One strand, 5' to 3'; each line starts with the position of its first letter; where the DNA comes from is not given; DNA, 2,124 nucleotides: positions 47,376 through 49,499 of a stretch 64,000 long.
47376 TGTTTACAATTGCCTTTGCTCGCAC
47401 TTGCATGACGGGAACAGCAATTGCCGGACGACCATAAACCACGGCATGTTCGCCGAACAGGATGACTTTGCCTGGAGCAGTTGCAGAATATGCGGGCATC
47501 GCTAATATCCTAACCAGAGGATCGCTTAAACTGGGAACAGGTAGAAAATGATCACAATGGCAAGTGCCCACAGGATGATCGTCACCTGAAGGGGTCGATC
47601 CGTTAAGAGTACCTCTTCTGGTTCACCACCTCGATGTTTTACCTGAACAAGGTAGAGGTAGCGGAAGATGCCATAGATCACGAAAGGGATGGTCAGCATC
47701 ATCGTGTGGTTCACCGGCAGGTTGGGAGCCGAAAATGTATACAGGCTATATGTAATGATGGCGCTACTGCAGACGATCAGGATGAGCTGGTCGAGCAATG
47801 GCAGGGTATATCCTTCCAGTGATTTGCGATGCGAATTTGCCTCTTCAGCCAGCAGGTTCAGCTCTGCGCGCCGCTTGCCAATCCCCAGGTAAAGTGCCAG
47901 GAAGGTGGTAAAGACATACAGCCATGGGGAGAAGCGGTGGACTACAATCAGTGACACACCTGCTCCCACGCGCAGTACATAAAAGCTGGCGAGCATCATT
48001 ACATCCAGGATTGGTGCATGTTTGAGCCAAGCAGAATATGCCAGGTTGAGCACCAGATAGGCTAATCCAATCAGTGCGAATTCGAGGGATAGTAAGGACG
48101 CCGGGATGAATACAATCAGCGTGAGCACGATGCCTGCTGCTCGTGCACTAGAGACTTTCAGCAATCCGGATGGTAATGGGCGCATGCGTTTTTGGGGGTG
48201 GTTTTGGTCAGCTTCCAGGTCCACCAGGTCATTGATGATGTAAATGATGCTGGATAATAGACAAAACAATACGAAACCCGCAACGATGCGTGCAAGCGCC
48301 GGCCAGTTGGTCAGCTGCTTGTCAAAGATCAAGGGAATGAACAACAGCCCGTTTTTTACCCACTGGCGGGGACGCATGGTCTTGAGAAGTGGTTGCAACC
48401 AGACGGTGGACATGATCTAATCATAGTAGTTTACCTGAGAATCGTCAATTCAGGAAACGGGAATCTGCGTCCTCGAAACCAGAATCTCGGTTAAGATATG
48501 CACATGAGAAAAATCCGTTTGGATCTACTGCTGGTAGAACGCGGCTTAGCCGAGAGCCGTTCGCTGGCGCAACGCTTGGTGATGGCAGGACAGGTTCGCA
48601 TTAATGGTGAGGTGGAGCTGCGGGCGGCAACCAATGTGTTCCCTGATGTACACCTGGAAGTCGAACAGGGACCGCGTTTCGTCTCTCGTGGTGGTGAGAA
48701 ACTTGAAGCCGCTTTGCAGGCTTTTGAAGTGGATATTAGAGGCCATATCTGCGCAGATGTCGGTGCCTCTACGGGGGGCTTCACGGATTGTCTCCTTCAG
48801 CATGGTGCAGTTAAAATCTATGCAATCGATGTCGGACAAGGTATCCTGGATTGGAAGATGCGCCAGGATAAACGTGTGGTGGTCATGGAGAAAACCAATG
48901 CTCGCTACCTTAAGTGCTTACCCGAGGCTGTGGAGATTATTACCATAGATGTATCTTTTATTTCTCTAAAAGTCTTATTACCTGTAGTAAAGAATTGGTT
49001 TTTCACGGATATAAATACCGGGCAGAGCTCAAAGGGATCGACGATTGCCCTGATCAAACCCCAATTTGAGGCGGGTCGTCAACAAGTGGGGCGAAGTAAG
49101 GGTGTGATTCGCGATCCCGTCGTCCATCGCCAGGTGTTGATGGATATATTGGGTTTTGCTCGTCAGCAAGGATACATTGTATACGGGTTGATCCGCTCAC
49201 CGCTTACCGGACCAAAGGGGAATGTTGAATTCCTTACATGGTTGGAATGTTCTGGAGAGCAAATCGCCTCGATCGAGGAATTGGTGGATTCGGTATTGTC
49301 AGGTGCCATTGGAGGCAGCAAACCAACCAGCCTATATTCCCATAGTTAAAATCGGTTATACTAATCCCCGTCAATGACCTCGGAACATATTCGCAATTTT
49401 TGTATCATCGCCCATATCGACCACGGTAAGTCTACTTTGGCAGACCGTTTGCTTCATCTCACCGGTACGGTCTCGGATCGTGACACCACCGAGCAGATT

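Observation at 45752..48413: Operon coupling a DPPR-synthase-like UbiA enzyme to mevalonate kinase and isopentenyl phosphate kinase, a few kb from the GT-C locus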

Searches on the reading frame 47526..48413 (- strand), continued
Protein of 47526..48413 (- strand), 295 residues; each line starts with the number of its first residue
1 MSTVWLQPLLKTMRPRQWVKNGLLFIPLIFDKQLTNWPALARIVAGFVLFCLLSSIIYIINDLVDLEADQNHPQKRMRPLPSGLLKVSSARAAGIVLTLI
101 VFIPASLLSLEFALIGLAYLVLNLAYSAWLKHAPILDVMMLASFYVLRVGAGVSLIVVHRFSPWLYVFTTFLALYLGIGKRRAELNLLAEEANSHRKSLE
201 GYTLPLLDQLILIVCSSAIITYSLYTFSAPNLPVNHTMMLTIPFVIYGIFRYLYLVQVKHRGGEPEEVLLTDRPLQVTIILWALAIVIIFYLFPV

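Call 67: search_protein_families(library=pfam, proteins=[L027:5256-6284:-, L014:5584-7644:-, L007:1287-2828:-, L007:5405-6145:-, L073:8905-9903:-], max_evalue=0.0001)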
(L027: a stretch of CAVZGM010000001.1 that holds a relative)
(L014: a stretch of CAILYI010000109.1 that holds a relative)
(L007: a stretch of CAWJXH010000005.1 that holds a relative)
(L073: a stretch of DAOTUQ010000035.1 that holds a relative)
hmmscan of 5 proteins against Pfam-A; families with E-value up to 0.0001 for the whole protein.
L027:5256-6284:- (342 aa): 7 families
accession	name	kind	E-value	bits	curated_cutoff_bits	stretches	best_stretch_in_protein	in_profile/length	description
PF16363.11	GDP_Man_Dehyd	-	1.4e-54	186.2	27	1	6-329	1-331/332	GDP-mannose 4,6 dehydratase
PF01370.27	Epimerase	-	2.1e-48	165.3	20.9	1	6-264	2-240/240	NAD dependent epimerase/dehydratase family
PF01073.25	3Beta_HSD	-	8.3e-19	68.1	22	1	6-201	1-185/280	3-beta hydroxysteroid dehydrogenase/isomerase family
PF07993.18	NAD_binding_4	-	6.1e-18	65.3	20.1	1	7-240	1-252/258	Male sterility protein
PF02719.21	Polysacc_synt_2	-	2.2e-11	43.9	20.2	1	6-130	2-131/293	Polysaccharide biosynthesis protein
PF04321.23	RmlD_sub_bind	-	8.5e-11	41.9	27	1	5-201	3-155/287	RmlD substrate binding domain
PF00106.31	adh_short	-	7.3e-05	22.8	26.6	0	6-78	4-73/195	short chain dehydrogenase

L014:5584-7644:- (686 aa): 0 families

L007:1287-2828:- (513 aa): 3 families
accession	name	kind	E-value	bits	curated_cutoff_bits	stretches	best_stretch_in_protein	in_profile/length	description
PF00884.28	Sulfatase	-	4.3e-37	128.5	25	1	41-398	1-300/301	Sulfatase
PF16347.10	SGSH_C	-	8.8e-09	36.1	29.3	1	358-509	11-152/154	N-sulphoglucosamine sulphohydrolase, C-terminal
PF01663.27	Phosphodiest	-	1.4e-08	35.2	23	0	306-343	183-220/342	Type I phosphodiesterase / nucleotide pyrophosphatase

L007:5405-6145:- (246 aa): 1 family
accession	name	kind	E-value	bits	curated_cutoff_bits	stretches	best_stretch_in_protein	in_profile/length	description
PF01694.28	Rhomboid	-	2.9e-34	118.8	22.6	1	86-238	3-140/143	Rhomboid domain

L073:8905-9903:- (332 aa): 3 families
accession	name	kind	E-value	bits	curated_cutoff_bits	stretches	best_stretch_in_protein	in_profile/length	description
PF22700.2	MVD-like_N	-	3.7e-56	189.6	27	1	12-167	1-157/157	Diphosphomevalonate decarboxylase-like N-terminal domain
PF18376.6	MDD_C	-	7.5e-24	85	23.2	1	181-307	2-132/186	Mevalonate 5-diphosphate decarboxylase C-terminal domain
PF00288.32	GHMP_kinases_N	-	5.2e-07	30.2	22.3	1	77-146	4-71/87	GHMP kinases N terminal domain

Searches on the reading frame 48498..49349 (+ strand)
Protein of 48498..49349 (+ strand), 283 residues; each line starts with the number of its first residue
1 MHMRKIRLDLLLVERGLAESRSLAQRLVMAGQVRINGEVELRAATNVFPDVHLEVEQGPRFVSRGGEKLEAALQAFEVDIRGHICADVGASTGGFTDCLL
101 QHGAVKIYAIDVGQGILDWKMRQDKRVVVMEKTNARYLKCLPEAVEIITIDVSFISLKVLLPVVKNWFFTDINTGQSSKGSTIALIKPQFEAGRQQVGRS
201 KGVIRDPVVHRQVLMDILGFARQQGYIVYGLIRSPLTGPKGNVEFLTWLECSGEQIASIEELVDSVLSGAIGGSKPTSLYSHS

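Call 33: search_protein_families(library=pfam, proteins=[window:48498-49349:+], max_evalue=0.00001)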
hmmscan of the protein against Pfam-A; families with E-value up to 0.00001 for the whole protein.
window:48498-49349:+ (283 aa): 2 families
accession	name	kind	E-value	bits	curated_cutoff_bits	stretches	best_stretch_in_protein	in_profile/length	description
PF01728.25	FtsJ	-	6.4e-38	130.9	24.1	1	61-249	1-179/181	FtsJ-like methyltransferase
PF01479.30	S4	-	1.5e-10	41.1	22.8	1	7-45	2-40/48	S4 domain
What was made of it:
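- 48498..51176 (+): Divergently transcribed tlyA (48498-49349) and lepA (49374-51176); housekeeping genes between the operon and the glycan locus. Pfam S4 + FtsJ (call 33).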
